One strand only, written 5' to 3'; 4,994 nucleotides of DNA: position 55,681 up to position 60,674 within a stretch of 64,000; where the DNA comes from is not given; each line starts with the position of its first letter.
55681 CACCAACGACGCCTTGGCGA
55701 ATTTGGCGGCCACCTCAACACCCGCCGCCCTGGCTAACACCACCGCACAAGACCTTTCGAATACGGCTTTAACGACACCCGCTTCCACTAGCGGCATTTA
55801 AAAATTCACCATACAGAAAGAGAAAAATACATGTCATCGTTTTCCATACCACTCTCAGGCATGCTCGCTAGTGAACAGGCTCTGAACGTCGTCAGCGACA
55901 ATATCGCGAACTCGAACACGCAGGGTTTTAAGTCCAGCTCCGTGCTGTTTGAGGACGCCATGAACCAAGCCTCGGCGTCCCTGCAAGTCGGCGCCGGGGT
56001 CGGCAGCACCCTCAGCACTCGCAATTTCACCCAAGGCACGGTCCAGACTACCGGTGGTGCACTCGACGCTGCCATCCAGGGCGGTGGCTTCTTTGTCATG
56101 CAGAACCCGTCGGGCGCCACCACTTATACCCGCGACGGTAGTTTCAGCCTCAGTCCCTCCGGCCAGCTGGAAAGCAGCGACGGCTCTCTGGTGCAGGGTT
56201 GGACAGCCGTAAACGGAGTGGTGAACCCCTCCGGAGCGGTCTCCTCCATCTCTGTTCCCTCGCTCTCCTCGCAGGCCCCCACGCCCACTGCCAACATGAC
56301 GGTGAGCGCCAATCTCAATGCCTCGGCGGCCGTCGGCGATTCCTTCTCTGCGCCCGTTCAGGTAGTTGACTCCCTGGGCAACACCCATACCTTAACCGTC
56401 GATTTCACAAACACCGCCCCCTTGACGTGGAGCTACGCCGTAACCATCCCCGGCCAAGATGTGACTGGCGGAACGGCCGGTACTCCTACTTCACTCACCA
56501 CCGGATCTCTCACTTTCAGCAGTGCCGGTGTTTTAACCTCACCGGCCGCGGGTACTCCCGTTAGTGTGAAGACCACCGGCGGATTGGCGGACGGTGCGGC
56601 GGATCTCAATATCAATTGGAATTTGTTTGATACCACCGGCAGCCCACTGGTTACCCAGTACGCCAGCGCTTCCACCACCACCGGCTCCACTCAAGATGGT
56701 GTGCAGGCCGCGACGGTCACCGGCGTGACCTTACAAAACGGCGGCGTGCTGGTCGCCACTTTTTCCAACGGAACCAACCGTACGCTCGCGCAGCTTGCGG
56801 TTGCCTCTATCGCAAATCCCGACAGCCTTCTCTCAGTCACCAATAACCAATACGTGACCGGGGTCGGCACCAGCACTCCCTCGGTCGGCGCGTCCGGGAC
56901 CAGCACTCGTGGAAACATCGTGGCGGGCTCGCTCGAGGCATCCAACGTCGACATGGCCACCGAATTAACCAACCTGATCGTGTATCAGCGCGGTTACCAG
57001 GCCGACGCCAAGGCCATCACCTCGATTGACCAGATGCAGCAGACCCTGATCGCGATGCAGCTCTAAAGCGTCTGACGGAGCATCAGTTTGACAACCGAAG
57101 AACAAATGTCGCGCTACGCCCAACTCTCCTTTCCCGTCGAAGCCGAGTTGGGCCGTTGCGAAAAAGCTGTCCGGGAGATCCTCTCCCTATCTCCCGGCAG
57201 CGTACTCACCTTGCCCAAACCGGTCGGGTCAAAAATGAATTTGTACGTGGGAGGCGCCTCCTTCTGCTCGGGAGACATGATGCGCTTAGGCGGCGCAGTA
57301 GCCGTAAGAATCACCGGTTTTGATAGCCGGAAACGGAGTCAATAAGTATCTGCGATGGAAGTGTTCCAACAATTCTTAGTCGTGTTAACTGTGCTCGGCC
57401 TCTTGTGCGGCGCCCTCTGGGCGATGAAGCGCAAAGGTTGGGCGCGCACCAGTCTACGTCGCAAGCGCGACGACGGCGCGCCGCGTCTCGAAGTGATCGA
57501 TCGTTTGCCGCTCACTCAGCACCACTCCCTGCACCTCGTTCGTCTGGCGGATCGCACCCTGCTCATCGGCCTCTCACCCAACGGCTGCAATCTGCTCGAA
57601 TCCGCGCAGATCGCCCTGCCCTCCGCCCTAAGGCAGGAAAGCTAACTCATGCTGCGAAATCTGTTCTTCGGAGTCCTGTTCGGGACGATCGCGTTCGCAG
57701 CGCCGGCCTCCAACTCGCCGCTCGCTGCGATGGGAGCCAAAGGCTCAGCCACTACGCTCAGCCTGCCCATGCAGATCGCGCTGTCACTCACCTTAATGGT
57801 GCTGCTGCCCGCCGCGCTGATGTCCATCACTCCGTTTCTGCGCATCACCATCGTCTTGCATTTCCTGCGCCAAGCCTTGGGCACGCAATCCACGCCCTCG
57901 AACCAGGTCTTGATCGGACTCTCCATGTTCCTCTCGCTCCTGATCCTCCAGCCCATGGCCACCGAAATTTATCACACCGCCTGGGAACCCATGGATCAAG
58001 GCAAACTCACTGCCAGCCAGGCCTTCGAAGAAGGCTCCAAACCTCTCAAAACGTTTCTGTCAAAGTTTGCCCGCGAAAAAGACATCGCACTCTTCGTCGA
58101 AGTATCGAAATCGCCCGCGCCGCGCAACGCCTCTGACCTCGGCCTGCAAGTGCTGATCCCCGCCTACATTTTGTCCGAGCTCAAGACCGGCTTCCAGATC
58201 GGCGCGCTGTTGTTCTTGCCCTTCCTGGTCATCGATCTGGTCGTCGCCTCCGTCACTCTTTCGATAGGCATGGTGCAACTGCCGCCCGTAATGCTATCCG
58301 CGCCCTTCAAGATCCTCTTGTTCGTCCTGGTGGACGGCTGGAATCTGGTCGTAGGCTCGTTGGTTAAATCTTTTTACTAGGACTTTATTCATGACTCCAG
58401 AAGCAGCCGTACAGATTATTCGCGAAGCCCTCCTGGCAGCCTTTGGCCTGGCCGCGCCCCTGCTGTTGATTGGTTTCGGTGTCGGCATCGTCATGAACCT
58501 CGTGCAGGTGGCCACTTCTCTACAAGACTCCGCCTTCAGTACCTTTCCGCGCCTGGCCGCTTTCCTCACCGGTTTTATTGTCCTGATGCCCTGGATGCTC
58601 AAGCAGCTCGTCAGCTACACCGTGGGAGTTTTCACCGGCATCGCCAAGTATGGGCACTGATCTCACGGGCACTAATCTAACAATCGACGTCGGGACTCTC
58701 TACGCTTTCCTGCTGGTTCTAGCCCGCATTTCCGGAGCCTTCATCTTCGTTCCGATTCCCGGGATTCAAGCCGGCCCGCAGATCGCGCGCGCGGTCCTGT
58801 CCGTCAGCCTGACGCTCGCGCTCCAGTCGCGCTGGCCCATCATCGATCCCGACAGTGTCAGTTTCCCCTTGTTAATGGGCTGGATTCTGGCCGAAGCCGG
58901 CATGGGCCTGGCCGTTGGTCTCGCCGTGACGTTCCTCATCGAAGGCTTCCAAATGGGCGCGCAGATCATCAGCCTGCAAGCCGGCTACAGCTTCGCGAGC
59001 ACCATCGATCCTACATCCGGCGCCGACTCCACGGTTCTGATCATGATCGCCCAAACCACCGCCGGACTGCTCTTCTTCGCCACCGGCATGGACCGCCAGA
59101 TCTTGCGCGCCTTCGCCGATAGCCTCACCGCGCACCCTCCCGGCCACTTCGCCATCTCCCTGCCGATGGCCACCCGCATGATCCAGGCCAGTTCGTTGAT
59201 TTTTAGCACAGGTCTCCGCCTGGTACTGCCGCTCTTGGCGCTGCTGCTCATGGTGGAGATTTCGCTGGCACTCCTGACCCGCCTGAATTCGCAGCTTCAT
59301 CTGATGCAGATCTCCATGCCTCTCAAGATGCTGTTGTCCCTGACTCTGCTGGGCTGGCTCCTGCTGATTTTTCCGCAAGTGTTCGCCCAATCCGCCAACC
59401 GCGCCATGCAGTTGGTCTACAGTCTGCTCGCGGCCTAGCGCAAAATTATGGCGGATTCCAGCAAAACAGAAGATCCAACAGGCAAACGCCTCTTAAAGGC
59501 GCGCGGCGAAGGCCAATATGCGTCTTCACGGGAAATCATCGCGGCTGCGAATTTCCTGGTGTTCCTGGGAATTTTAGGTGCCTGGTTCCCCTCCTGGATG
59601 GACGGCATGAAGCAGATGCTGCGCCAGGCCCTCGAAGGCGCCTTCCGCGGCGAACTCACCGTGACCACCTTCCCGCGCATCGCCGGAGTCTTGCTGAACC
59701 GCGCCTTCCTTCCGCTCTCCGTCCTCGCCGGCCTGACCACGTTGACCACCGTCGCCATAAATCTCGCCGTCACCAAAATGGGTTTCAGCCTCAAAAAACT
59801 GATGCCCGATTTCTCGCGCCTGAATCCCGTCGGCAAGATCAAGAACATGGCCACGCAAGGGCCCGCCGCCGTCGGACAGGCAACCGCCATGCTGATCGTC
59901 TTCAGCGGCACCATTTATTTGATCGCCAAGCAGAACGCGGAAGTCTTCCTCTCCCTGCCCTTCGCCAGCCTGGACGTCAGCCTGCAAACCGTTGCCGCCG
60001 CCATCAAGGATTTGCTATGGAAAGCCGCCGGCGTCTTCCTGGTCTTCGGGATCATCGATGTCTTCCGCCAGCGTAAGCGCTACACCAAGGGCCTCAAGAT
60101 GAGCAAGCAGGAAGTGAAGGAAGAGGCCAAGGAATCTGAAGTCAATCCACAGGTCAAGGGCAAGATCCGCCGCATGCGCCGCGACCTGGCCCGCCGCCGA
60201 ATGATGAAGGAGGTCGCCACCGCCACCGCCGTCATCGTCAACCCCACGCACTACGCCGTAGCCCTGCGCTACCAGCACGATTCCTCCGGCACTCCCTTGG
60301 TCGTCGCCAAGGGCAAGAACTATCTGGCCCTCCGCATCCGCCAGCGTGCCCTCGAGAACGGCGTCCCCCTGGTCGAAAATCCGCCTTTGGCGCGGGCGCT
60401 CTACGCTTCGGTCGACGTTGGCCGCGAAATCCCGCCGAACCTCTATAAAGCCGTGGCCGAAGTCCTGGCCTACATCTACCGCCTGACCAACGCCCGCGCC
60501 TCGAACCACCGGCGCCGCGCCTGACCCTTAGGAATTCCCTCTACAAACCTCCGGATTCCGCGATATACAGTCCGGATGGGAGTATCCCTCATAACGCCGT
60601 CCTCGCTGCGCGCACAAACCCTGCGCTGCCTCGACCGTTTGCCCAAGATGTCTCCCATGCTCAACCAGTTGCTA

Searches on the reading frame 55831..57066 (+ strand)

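Call 49: search_protein_families(library=pfam, proteins=[window:55831-57066:+], max_evalue=0.0001)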
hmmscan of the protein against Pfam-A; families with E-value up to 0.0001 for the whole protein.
window:55831-57066:+ (411 aa): 4 families
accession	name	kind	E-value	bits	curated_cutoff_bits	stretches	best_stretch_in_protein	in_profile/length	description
PF07559.19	FlgE_D2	-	5.3e-18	66.3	22.7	1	171-290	21-141/142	Flagellar basal body protein FlaE D2 domain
PF06429.18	Flg_bbr_C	-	2.3e-16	59.5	23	1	365-408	2-45/46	Flagellar basal body rod FlgEFG protein C-terminal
PF22692.1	LlgE_F_G_D1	-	4e-16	59.4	27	1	81-144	1-49/64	Flagellar hook protein FlgE/F/G D1 domain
PF00460.25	Flg_bb_rod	-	6.6e-08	32.8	20.7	1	9-34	6-31/31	Flagella basal body rod protein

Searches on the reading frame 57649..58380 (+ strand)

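Call 49: search_protein_families(library=pfam, proteins=[window:57649-58380:+], max_evalue=0.0001)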
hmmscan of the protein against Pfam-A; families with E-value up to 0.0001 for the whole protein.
window:57649-58380:+ (243 aa): 1 family
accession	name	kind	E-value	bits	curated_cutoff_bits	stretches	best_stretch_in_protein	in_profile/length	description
PF00813.25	FliP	-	1.2e-71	241.1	26.9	1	47-238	2-191/191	FliP family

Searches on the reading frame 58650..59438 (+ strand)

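Call 49: search_protein_families(library=pfam, proteins=[window:58650-59438:+], max_evalue=0.0001)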
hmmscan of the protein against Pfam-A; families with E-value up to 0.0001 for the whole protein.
window:58650-59438:+ (262 aa): 1 family
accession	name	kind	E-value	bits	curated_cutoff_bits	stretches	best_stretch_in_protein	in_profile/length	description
PF01311.25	Bac_export_1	-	5.5e-45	154.2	27.8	1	18-249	2-227/230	Bacterial export proteins, family 1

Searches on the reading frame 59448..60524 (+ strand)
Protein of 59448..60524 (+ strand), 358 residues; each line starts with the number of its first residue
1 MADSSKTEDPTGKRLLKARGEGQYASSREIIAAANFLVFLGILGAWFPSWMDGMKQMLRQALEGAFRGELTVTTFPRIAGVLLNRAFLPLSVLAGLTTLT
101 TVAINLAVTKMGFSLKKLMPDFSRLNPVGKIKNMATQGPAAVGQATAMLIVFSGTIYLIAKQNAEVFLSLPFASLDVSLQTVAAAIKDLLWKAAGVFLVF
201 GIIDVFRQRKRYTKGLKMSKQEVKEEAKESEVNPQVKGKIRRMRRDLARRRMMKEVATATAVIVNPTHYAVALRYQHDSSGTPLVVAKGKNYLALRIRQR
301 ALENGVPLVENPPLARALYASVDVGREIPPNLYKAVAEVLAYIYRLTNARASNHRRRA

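Call 49: search_protein_families(library=pfam, proteins=[window:59448-60524:+], max_evalue=0.0001)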
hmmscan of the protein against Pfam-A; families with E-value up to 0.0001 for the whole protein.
window:59448-60524:+ (358 aa): 1 family
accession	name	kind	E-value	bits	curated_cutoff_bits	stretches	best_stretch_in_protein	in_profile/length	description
PF01312.24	Bac_export_2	-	1.7e-105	353.4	24.4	1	5-343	2-335/335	FlhB HrpN YscU SpaS Family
